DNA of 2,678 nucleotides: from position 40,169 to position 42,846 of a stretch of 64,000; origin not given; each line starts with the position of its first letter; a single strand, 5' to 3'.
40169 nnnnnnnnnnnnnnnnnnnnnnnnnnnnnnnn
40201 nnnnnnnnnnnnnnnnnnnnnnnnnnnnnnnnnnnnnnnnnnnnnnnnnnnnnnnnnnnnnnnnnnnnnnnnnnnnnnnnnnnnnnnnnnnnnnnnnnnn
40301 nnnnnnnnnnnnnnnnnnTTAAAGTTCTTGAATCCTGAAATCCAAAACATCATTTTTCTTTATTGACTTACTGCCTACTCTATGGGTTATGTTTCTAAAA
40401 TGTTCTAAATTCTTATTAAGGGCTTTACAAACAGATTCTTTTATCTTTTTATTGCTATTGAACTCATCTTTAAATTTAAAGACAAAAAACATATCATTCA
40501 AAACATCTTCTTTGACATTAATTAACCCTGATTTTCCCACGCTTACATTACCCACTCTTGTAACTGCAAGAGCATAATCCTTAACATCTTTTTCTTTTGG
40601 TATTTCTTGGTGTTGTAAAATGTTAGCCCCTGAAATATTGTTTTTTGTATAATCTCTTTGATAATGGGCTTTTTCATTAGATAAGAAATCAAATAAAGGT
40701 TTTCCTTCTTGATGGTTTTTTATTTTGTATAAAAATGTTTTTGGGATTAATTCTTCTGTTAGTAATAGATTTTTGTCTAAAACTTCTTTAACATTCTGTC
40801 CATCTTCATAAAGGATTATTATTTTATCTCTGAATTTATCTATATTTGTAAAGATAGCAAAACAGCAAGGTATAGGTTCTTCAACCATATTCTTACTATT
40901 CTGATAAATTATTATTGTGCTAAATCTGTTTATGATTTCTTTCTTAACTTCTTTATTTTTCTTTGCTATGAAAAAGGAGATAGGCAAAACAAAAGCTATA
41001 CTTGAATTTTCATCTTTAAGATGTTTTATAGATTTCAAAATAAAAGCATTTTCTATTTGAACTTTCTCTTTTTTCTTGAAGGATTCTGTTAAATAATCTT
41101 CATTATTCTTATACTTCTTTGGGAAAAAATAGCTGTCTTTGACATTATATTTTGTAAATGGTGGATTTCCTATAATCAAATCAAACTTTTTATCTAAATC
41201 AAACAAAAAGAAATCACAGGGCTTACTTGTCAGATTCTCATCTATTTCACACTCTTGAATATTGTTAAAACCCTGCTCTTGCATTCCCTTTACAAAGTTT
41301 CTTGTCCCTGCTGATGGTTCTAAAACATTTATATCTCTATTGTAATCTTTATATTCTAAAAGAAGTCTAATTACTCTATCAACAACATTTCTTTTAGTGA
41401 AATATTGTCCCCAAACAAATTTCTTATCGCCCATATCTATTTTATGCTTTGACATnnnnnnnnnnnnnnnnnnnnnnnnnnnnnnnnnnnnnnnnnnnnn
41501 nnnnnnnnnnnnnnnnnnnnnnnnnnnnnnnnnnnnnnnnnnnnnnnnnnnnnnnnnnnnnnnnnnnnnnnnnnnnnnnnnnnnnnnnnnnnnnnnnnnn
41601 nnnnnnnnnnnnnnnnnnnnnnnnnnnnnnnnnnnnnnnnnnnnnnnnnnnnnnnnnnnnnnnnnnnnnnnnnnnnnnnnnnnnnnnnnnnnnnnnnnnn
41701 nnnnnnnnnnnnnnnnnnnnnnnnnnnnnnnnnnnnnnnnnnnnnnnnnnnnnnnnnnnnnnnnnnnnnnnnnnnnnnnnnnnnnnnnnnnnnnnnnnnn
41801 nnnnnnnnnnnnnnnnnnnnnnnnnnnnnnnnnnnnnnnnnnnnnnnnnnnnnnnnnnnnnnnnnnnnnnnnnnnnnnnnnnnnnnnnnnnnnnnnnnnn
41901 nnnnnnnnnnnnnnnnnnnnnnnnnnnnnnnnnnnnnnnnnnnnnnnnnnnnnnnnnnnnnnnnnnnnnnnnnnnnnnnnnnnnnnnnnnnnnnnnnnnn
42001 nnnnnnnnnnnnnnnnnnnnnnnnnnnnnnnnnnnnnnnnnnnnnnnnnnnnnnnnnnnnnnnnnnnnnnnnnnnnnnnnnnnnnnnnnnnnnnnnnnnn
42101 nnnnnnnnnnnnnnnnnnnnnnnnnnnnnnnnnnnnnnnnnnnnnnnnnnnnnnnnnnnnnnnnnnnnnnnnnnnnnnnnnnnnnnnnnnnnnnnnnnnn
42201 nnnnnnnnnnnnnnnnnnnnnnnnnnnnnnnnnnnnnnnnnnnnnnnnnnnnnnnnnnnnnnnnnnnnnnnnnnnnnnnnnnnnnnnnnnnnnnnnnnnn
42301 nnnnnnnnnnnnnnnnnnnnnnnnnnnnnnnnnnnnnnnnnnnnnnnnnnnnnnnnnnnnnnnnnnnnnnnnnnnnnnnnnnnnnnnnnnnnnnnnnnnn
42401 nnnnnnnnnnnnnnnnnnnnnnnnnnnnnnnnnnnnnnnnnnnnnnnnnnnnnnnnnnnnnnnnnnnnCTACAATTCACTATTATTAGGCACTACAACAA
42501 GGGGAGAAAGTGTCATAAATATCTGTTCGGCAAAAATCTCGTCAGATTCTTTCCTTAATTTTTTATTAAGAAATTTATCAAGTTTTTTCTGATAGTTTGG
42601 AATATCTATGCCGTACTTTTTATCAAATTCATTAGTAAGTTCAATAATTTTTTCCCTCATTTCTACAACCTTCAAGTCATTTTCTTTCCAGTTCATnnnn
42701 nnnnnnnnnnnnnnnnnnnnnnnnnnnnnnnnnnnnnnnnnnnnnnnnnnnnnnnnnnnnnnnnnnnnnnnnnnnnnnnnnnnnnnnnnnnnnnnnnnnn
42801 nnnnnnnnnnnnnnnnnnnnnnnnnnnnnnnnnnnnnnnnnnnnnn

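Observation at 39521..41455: Convergent putative restriction-modification pair with a coupled small charged protein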

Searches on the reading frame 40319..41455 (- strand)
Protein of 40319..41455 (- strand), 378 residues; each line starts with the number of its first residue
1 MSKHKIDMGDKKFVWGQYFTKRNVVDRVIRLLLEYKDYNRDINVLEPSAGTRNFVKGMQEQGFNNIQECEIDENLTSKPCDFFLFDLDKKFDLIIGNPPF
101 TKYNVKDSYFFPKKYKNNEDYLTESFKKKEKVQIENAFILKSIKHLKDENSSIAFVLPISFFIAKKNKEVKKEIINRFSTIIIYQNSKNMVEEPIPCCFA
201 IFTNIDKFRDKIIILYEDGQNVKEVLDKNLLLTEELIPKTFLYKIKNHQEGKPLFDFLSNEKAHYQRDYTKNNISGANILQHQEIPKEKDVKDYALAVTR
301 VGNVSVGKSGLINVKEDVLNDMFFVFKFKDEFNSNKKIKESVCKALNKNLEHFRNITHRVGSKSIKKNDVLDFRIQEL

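Call 3: search_protein_families(library=pfam, proteins=[window:40319-41455:-], max_evalue=0.1)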
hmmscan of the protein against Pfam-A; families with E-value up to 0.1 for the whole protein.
window:40319-41455:- (378 aa): 2 families
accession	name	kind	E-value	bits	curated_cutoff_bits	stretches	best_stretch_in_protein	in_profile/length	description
PF07669.17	Eco57I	-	2.2e-10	41.3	25.3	1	59-185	47-164/171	Eco57I restriction-modification methylase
PF10237.15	N6-adenineMlase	-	0.049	13.8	23.2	0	79-122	51-92/166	Probable N6-adenine methyltransferase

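Call 4: search_protein_families(library=ncbifam, proteins=[window:40319-41455:-], max_evalue=0.1)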
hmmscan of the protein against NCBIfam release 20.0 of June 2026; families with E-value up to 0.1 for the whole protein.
window:40319-41455:- (378 aa): 1 family
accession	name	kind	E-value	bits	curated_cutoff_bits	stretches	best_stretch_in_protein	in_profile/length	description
TIGR03533.1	L3_gln_methyl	equivalog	0.007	15.7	229.7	1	64-117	163-214/284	50S ribosomal protein L3 N(5)-glutamine methyltransferase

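Call 6: search_solved_structures(query=window:40319-41455:-, max_evalue=0.01, show_alignments=2)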
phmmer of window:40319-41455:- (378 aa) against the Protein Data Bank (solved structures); distinct sequences matched with E-value up to 0.01: 5.
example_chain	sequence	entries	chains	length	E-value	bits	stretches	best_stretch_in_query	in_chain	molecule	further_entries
1aqi_A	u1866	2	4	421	6.7e-05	25.5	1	34-178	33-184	ADENINE-N6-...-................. TAQI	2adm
1aqj_A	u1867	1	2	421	6.7e-05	25.5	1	34-178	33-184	ADENINE-N6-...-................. TAQI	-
1g38_A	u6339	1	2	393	7.7e-05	25.3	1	37-179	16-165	MODIFICATION METHYLASE TAQI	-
7qw5_A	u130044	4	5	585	9.3e-05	25.1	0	76-183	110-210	Modification methylase BseCI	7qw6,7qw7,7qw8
2ibs_A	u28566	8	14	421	0.00011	24.9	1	38-178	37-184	Modification methylase TaqI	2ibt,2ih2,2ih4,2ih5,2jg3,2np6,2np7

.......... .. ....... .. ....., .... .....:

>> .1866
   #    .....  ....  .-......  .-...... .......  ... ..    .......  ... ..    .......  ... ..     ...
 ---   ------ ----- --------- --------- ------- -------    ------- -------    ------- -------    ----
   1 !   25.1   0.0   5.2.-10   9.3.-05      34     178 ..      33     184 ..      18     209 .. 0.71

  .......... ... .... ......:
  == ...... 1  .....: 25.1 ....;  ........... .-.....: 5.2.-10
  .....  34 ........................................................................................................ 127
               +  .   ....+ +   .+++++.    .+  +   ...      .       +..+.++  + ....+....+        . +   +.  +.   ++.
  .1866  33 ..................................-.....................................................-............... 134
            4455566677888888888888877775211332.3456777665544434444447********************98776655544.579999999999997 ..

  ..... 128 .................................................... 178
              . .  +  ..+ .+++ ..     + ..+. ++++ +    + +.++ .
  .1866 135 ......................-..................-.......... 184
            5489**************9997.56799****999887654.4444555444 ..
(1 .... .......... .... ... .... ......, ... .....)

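Call 36: find_homologous_proteins(query=window:40319-41455:-, max_evalue=0.001)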
Query window:40319-41455:- (378 aa): 519 proteins with E <= 0.001 among 6271 candidates; the best 120 are listed.
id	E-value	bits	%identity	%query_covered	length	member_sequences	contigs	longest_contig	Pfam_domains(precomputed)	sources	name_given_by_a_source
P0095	4.4e-241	817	100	98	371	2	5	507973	PF07669.18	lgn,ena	-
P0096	4.4e-215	732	87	99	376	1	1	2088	PF07669.18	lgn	-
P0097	4.5e-184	630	76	99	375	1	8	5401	PF07669.18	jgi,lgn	jgi:hypothetical protein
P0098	2.8e-176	604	73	98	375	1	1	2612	PF02384.23,PF07669.18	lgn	-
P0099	1.3e-171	589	71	98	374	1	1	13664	PF02384.23,PF07669.18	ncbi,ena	-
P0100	3.0e-170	584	72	98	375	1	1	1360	PF07669.18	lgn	-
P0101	9.6e-170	583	70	99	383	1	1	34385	PF02384.23,PF07669.18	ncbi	-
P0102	4.0e-169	581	68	99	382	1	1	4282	PF02384.23,PF07669.18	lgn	-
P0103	1.2e-168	579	71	100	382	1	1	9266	PF07669.18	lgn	-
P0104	6.0e-167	574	69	98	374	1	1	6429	PF02384.23,PF07669.18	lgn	-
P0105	3.1e-166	571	67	99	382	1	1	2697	PF02384.23,PF07669.18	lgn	-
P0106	7.6e-165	567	68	98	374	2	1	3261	PF02384.23,PF07669.18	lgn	-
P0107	2.4e-164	565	66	99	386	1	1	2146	PF02384.23,PF07669.18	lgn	-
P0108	8.4e-164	563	65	99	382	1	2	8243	PF02384.23,PF07669.18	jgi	-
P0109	6.0e-163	560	65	99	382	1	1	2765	PF02384.23,PF07669.18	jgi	-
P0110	3.0e-162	558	68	97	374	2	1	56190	PF02384.23,PF07669.18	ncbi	-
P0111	3.2e-161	555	67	97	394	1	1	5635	PF02384.23,PF07669.18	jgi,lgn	jgi:hypothetical protein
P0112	3.6e-160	551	68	99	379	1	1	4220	PF02384.23,PF07669.18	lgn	-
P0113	5.9e-160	551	66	99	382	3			PF02384.23,PF07669.18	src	-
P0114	1.2e-159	550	67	99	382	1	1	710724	PF02384.23,PF07669.18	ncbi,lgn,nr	ncbi:MAG: N-6 DNA methylase [Candidatus Pacearchaeota archaeon]|nr:MAG: N-6 DNA methylase [Candidatu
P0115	2.5e-159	548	65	99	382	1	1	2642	PF02384.23,PF07669.18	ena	-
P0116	4.6e-159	548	66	99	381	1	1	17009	PF02384.23,PF07669.18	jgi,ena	-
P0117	3.1e-158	545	65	99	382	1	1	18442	PF02384.23,PF07669.18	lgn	-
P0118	4.4e-158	544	65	97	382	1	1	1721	PF02384.23,PF07669.18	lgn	-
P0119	1.1e-157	543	65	99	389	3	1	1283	PF02384.23,PF07669.18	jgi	-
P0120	4.7e-157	541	66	97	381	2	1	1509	PF02384.23,PF07669.18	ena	-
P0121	5.2e-157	541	65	100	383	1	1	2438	PF02384.23,PF07669.18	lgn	-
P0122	1.7e-156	539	66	99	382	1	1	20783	PF07669.18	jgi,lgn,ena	-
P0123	5.0e-156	538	66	97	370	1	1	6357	PF02384.23,PF07669.18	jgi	jgi:hypothetical protein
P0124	6.1e-156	537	64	97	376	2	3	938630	PF02384.23,PF07669.18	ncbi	ncbi:MAG: N-6 DNA methylase [Candidatus Aenigmatarchaeota archaeon]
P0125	9.4e-156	537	64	100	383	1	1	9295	PF02384.23,PF07669.18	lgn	-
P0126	9.2e-155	533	65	97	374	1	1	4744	PF02384.23,PF07669.18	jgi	jgi:hypothetical protein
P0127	1.3e-154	533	65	97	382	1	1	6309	PF02384.23,PF07669.18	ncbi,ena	-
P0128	1.5e-154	533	64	97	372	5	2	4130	PF02384.23,PF07669.18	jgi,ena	-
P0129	2.4e-154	532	65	97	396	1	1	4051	PF02384.23,PF07669.18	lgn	-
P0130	3.3e-154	532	64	97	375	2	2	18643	PF07669.18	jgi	jgi:hypothetical protein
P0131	4.1e-154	531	65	97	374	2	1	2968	PF02384.23,PF07669.18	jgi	-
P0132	4.8e-154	531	63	100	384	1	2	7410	PF02384.23,PF07669.18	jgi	jgi:hypothetical protein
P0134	1.9e-153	529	66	97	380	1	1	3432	PF02384.23,PF07669.18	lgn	-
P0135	4.7e-153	528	64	99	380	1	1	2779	PF02384.23,PF07669.18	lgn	-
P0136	5.8e-153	528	64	97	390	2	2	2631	PF02384.23,PF07669.18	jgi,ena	-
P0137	6.1e-153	527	62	97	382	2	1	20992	PF02384.23,PF07669.18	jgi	-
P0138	1.0e-152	527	65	97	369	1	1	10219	PF02384.23,PF07669.18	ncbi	-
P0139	2.2e-152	526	65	97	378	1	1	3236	PF02384.23,PF07669.18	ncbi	-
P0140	2.8e-152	525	64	97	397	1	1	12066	PF02384.23,PF07669.18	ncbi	-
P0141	1.6e-151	523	63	98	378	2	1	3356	PF02384.23,PF07669.18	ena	-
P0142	2.0e-151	522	62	97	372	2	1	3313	PF02384.23,PF07669.18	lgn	-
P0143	8.4e-151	520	62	97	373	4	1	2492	PF02384.23,PF07669.18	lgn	-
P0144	2.3e-150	519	62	97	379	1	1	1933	PF02384.23,PF07669.18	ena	-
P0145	1.2e-149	517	64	99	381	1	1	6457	PF02384.23,PF07669.18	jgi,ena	-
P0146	1.7e-149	516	62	97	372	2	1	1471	PF02384.23,PF07669.18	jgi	-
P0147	2.5e-149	516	64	97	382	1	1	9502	PF02384.23,PF07669.18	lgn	-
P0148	7.4e-149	514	62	97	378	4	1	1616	PF02384.23,PF07669.18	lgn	-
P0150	1.4e-148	513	61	98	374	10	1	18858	PF02384.23,PF07669.18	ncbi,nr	ncbi:MAG: N-6 DNA methylase [Euryarchaeota archaeon]|nr:N-6 DNA methylase [Euryarchaeota archaeon]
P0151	1.8e-148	513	64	98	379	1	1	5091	PF02384.23,PF07669.18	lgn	-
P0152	5.2e-148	511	61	98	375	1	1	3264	PF02384.23,PF07669.18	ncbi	-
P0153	8.0e-148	511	60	98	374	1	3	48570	PF02384.23,PF07669.18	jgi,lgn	-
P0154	1.1e-147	510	63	97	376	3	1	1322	PF07669.18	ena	-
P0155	1.1e-147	510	60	100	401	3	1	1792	PF02384.23,PF07669.18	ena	-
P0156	1.2e-147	510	63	98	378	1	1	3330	PF02384.23,PF07669.18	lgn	-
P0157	1.3e-147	510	63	97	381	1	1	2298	PF02384.23,PF07669.18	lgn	-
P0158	2.0e-147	509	64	97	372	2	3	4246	PF02384.23,PF07669.18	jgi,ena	-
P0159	2.1e-147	509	61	99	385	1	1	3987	PF02384.23,PF07669.18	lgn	-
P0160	5.3e-147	508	61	97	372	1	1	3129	PF02384.23,PF07669.18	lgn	-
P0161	5.4e-147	508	62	98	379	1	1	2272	PF07669.18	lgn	-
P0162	2.4e-146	506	61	97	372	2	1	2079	PF02384.23,PF07669.18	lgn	-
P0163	2.4e-146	506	64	97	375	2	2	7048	PF02384.23,PF07669.18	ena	-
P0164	2.4e-146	506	65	97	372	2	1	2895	PF02384.23,PF07669.18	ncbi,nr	ncbi:MAG: SAM-dependent methyltransferase [Bacteroidetes bacterium]|nr:SAM-dependent methyltransfera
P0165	3.6e-146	505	64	99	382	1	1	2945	PF02384.23,PF07669.18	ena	-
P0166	9.4e-146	504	60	98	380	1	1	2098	PF02384.23,PF07669.18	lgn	-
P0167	1.0e-145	504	61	97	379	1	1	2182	PF02384.23,PF07669.18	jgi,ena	-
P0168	1.6e-145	503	64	99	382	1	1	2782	PF02384.23,PF07669.18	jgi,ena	-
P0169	1.7e-145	503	62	97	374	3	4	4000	PF02384.23,PF07669.18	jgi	-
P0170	1.8e-145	503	61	97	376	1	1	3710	PF02384.23,PF07669.18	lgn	-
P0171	2.6e-145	502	65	97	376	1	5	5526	PF02384.23,PF07669.18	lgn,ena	-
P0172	3.0e-145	502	63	99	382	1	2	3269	PF02384.23,PF07669.18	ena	-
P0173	3.7e-145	502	61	98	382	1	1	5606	PF07669.18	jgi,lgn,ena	-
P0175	4.8e-145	501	63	99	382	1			PF02384.23,PF07669.18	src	-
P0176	7.5e-145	501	63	99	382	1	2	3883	PF02384.23,PF07669.18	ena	-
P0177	7.8e-145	501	63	99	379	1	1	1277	PF02384.23,PF07669.18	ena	-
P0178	9.8e-145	500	63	99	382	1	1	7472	PF02384.23,PF07669.18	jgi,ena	-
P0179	1.1e-144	500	61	98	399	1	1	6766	PF07669.18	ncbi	-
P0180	1.3e-144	500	61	97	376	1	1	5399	PF02384.23,PF07669.18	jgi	jgi:hypothetical protein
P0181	1.4e-144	500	63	99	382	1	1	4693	PF02384.23,PF07669.18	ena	-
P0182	2.2e-144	499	63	99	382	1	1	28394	PF02384.23,PF07669.18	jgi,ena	-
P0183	3.6e-144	499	63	99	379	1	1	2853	PF02384.23,PF07669.18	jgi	-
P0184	3.7e-144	499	64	97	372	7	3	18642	PF02384.23,PF07669.18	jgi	-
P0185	4.3e-144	498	64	97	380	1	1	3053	PF02384.23,PF07669.18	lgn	-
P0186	6.4e-144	498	60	98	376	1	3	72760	PF02384.23,PF07669.18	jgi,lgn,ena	-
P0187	1.2e-143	497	60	97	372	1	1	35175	PF02384.23,PF07669.18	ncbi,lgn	ncbi:MAG: N-6 DNA methylase [Candidatus Aenigmatarchaeota archaeon]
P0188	1.6e-143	497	62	99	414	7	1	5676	PF02384.23,PF07669.18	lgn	-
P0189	2.6e-143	496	62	99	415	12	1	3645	PF02384.23,PF07669.18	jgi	jgi:hypothetical protein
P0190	3.7e-143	495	62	97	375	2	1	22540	PF02384.23,PF07669.18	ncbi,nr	ncbi:MAG: N-6 DNA methylase [Nanoarchaeota archaeon]|nr:N-6 DNA methylase [Nanoarchaeota archaeon]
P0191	4.5e-143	495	63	97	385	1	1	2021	PF02384.23,PF07669.18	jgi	-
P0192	5.2e-143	495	61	97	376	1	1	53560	PF02384.23,PF07669.18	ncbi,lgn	-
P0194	1.4e-142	493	61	99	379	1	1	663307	PF02384.23,PF07669.18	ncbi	-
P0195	1.7e-142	493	59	98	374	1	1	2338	PF02384.23,PF07669.18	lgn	-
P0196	6.8e-142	491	61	98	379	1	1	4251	PF02384.23,PF07669.18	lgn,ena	-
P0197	2.0e-141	490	61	97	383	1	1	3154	PF02384.23,PF07669.18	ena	-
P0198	2.7e-141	489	61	99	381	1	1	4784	PF02384.23,PF07669.18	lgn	-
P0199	3.0e-141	489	59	97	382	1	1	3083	PF02384.23,PF07669.18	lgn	-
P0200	4.1e-141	489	59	97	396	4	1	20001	PF02384.23,PF07669.18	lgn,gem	-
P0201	5.3e-141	488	61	97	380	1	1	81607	PF02384.23,PF07669.18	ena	-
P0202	1.1e-140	487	60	97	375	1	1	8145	PF02384.23,PF07669.18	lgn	-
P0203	1.4e-140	487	62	99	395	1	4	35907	PF02384.23,PF07669.18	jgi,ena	-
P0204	1.9e-140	486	59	96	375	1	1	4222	PF02384.23,PF07669.18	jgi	-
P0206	7.9e-140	484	59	97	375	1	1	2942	PF02384.23,PF07669.18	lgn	-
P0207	1.2e-139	484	58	98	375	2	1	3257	PF02384.23,PF07669.18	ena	-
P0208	3.2e-139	482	59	97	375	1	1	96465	PF02384.23,PF07669.18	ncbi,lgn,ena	-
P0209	5.7e-139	482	58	99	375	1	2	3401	PF02384.23,PF07669.18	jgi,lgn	jgi:type I restriction-modification system DNA methylase subunit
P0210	6.8e-139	481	60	98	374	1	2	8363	PF02384.23,PF07669.18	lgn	-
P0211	7.9e-139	481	61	97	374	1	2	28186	PF02384.23,PF07669.18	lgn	-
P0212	8.8e-139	481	60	97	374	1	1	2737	PF02384.23,PF07669.18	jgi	-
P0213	9.3e-138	478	57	97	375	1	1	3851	PF02384.23,PF07669.18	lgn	-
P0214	6.4e-137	475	57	97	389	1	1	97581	PF02384.23,PF07669.18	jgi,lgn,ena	-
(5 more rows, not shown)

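Call 56: search_protein_families(library=padloc, proteins=[window:40319-41455:-], max_evalue=0.01)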
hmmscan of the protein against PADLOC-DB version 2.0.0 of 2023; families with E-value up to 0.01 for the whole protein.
window:40319-41455:- (378 aa): 9 families
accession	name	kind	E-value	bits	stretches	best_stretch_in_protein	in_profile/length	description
PDLC03248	MTase_II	-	1.1e-19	68.6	1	11-293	5-275/521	Type II methyltransferase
PDLC03267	MTase_II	-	2.2e-12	44.7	1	14-302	12-293/539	Type II methyltransferase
PDLC03293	MTase_II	-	4.1e-11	40.3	1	24-180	21-184/427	Type II methyltransferase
PDLC03258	MTase_II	-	6.8e-11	39.9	1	11-175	18-173/366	Type II methyltransferase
PDLC03348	MTase_II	-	5.7e-06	23.1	1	89-181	345-429/727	Type II methyltransferase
PDLC03026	MTase_I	-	8e-06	23.2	0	10-55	137-178/487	Type I methyltransferase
PDLC03313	MTase_II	-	2.3e-05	21.1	1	54-178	109-224/563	Type II methyltransferase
PDLC03347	MTase_II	-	2.8e-05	21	1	12-176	5-171/488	Type II methyltransferase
PDLC03338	MTase_II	-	0.00059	16.7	1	79-164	234-307/604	Type II methyltransferase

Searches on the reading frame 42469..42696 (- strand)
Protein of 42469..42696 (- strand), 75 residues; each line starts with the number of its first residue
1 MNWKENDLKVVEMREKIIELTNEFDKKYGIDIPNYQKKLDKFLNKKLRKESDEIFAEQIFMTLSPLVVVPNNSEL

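Call 3: search_protein_families(library=pfam, proteins=[window:42469-42696:-], max_evalue=0.1)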
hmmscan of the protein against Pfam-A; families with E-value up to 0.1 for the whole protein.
window:42469-42696:- (75 aa): 1 family
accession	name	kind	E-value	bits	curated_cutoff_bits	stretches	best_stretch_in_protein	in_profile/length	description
PF24406.1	nSTAND_NTPase4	-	0.054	14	27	1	14-54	5-44/58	Novel STAND NTPase 4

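Call 4: search_protein_families(library=ncbifam, proteins=[window:42469-42696:-], max_evalue=0.1)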
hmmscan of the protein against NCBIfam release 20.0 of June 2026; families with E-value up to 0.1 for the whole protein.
window:42469-42696:- (75 aa): 1 family
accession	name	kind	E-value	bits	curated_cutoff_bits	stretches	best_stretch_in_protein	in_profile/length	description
NF047871.1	vicin_ArsD_rel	equivalog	0.029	14.3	90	1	14-69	42-103/124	ArsD-related vicinal cysteine protein VcpD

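Call 56: search_protein_families(library=padloc, proteins=[window:42469-42696:-], max_evalue=0.01)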
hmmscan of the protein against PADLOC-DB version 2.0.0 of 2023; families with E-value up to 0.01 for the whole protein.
window:42469-42696:- (75 aa): 0 families

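Call 64: search_protein_families(library=phrogs, proteins=[window:42469-42696:-], max_evalue=0.01)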
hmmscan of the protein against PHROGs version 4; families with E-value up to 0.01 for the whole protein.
window:42469-42696:- (75 aa): 1 family
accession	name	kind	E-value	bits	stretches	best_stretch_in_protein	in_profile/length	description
phrog_21593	-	unknown function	2.3e-05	25.7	1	10-56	3-50/73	-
